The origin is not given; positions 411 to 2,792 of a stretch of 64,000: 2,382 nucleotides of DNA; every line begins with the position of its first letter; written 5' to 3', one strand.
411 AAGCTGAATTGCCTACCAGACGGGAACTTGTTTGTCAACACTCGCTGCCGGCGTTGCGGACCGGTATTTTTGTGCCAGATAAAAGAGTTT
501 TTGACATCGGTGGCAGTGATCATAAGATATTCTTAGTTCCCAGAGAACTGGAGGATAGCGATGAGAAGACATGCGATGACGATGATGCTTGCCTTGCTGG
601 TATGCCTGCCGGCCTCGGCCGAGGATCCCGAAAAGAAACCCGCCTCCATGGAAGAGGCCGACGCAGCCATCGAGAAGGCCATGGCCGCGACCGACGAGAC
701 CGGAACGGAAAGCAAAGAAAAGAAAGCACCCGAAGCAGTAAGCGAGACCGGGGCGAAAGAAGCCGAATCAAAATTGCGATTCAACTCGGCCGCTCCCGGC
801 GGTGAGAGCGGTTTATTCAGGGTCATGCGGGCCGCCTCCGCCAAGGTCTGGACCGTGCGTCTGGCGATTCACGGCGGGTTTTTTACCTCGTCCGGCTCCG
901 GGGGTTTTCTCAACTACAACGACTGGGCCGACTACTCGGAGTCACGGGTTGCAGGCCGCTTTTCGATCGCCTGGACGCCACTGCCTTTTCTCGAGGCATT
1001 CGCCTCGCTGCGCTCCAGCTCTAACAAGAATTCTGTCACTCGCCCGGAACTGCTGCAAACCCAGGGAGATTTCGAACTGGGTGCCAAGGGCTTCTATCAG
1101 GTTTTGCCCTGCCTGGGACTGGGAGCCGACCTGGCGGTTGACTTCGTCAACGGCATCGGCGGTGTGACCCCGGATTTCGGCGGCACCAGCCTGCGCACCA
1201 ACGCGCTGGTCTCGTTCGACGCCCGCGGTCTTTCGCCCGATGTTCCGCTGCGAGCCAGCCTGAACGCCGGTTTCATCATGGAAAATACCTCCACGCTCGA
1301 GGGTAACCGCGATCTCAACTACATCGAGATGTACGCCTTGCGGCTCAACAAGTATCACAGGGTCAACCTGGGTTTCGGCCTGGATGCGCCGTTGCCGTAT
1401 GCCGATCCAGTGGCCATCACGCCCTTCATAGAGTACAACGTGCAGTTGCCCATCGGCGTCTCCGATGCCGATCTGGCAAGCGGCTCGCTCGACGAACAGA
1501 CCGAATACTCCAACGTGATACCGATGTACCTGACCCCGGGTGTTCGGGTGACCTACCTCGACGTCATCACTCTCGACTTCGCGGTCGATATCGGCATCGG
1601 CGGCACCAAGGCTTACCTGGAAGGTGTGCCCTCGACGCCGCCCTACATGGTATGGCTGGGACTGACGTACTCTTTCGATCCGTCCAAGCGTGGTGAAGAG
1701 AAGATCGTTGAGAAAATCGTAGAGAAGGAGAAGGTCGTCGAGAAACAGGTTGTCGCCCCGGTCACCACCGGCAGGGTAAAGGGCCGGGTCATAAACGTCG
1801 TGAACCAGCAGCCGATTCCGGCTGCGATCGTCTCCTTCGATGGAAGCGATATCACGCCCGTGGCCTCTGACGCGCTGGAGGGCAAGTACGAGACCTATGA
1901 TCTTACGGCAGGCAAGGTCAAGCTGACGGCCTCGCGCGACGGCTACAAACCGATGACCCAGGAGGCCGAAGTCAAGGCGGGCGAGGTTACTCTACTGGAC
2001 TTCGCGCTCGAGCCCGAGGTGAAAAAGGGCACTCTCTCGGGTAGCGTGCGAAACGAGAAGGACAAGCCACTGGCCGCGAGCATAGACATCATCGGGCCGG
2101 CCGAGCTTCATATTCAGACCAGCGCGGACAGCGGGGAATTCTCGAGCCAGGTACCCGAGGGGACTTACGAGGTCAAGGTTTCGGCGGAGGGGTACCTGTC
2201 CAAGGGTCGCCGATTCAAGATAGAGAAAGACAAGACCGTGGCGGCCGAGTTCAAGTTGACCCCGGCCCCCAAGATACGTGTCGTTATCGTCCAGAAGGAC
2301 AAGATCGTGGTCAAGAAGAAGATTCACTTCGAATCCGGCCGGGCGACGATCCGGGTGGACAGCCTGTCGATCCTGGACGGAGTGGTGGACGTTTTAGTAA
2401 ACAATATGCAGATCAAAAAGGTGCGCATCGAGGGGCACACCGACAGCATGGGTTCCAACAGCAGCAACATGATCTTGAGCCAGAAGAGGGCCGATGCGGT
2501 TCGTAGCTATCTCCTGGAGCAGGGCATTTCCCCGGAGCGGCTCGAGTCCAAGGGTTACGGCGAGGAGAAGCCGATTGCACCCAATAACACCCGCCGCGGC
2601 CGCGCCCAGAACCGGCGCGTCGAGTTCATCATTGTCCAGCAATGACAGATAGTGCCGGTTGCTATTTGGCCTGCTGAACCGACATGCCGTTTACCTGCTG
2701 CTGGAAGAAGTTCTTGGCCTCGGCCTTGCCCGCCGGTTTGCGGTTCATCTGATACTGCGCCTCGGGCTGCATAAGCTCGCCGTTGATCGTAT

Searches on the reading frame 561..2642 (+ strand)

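Call 22: search_protein_families(library=pfam, proteins=[window:561-2642:+], max_evalue=0.001)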
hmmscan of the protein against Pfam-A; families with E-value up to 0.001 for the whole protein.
window:561-2642:+ (694 aa): 4 families
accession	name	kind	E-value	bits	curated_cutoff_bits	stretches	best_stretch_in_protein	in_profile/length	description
PF00691.25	OmpA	-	7.4e-24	84.4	27.2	1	590-685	2-98/98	OmpA family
PF13620.12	CarboxypepD_reg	-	5.1e-20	72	32.3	2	406-484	2-82/82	Carboxypeptidase regulatory-like domain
PF13715.12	CarbopepD_reg_2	-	2.6e-14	53.5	32.2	2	406-486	1-79/88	CarboxypepD_reg-like domain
PF08308.17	PEGA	-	2.1e-09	37.6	20.8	1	529-568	30-69/71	PEGA domain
